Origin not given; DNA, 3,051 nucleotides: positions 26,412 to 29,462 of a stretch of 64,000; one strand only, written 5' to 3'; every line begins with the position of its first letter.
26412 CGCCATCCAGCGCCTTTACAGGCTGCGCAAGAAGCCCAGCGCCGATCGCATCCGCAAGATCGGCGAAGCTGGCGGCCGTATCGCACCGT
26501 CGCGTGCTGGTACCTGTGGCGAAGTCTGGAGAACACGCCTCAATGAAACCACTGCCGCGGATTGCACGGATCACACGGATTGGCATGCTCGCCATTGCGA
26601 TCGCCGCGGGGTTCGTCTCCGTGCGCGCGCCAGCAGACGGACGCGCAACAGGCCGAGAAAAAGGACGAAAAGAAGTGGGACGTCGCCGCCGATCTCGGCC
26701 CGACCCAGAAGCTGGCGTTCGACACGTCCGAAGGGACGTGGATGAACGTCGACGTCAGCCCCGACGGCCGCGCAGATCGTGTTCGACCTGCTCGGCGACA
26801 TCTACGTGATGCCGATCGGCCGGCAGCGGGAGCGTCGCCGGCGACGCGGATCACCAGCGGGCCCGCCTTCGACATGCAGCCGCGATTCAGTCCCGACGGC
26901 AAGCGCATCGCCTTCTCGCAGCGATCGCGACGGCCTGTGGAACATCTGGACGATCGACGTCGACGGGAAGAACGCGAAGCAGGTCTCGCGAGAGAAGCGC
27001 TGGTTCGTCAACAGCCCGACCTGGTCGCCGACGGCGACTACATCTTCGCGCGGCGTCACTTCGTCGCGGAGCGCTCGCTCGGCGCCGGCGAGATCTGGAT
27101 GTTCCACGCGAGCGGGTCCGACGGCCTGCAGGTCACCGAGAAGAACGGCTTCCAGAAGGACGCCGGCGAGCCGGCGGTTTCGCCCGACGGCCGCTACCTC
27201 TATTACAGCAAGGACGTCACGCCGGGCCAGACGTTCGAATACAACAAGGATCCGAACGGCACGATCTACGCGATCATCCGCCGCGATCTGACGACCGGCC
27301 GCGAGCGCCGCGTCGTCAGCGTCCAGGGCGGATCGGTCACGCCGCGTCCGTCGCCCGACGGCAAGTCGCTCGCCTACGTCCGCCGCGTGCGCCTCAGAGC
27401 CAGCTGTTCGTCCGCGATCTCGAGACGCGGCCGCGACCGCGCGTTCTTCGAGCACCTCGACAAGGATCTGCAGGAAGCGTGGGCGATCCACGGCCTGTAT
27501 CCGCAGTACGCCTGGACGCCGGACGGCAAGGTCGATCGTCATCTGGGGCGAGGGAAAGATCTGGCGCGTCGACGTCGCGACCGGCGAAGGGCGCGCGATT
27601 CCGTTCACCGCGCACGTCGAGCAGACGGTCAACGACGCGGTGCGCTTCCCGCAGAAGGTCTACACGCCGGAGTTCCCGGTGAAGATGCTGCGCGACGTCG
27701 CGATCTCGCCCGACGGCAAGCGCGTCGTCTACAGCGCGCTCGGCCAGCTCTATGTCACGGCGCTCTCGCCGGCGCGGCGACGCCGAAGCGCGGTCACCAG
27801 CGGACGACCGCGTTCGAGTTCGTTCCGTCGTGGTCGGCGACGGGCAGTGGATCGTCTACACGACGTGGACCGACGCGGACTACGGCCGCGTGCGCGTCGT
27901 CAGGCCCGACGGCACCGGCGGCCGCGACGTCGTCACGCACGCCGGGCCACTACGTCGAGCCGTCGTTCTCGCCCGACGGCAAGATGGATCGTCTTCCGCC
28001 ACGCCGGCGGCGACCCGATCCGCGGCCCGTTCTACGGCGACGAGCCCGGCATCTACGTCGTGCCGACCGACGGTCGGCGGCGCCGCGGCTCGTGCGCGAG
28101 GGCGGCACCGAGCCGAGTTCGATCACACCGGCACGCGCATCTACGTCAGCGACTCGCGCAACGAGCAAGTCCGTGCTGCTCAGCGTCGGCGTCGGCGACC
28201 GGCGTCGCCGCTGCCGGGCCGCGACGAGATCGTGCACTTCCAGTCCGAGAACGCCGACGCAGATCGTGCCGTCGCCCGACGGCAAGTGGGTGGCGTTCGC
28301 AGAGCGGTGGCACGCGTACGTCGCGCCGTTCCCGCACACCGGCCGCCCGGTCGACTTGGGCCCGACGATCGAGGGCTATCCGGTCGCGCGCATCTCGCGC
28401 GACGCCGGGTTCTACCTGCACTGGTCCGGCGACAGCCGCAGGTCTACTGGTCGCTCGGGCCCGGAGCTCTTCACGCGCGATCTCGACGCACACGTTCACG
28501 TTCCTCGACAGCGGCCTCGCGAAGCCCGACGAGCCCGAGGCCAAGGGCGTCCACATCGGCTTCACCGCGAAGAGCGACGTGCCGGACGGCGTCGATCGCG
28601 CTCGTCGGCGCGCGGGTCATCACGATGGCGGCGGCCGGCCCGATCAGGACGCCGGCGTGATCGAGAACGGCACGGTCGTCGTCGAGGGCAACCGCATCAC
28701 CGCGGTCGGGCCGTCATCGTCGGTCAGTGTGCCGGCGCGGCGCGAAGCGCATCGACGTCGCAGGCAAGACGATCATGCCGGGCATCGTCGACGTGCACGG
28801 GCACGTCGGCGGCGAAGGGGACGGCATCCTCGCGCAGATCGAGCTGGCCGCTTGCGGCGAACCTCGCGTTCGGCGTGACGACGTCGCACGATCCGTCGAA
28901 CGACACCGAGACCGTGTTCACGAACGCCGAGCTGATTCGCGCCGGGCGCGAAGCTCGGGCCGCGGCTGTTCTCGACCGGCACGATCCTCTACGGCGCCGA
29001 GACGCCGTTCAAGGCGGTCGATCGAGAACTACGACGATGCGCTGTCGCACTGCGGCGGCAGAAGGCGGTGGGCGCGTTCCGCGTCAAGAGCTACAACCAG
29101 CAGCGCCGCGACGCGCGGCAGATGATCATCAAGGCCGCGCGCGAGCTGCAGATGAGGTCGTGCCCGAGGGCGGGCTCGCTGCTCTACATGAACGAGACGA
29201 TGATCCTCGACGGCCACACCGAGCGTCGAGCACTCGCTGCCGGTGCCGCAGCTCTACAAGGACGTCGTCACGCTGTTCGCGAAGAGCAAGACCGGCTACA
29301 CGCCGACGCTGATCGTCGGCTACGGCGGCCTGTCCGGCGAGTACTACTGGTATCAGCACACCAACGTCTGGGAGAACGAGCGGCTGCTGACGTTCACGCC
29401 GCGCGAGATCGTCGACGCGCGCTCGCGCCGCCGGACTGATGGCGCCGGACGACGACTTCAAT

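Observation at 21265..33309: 12-kb block in which every gene, including essential gltX, is broken by multiple indel-type frame breaks. The first 21 kb has none evident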

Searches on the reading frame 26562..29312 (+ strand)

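Call 8: search_protein_families(library=pfam, proteins=[window:26562-29312:+], max_evalue=0.01)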
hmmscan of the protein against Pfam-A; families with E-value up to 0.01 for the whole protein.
window:26562-29312:+ (916 aa): 1 family
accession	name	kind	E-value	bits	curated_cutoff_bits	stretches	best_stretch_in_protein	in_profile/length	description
PF07676.18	PD40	-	5.1e-24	84.1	20.9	2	95-119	2-26/38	WD40-like Beta Propeller Repeat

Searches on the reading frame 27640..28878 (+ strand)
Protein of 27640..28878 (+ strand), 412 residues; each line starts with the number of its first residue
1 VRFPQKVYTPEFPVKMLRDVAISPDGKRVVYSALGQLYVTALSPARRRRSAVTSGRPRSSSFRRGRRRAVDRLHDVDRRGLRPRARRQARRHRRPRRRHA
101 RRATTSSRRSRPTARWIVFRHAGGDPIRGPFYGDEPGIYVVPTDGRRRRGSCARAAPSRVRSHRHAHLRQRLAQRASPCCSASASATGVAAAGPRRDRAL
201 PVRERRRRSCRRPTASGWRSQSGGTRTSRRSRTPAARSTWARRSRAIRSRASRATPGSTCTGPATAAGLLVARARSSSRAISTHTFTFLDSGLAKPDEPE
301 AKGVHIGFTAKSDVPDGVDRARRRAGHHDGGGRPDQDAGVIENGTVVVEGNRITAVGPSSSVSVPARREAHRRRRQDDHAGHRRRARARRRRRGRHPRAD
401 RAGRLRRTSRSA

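Call 9: search_protein_families(library=pfam, proteins=[window:27640-28878:+], max_evalue=0.01)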
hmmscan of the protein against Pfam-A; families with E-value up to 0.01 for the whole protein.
window:27640-28878:+ (412 aa): 1 family
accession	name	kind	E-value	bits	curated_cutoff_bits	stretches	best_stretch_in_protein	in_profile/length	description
PF22039.1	HUTI_composite_bact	-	0.005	16.9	25.5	0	346-359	3-16/26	Imidazolonepropionase-like composite domain, bacteria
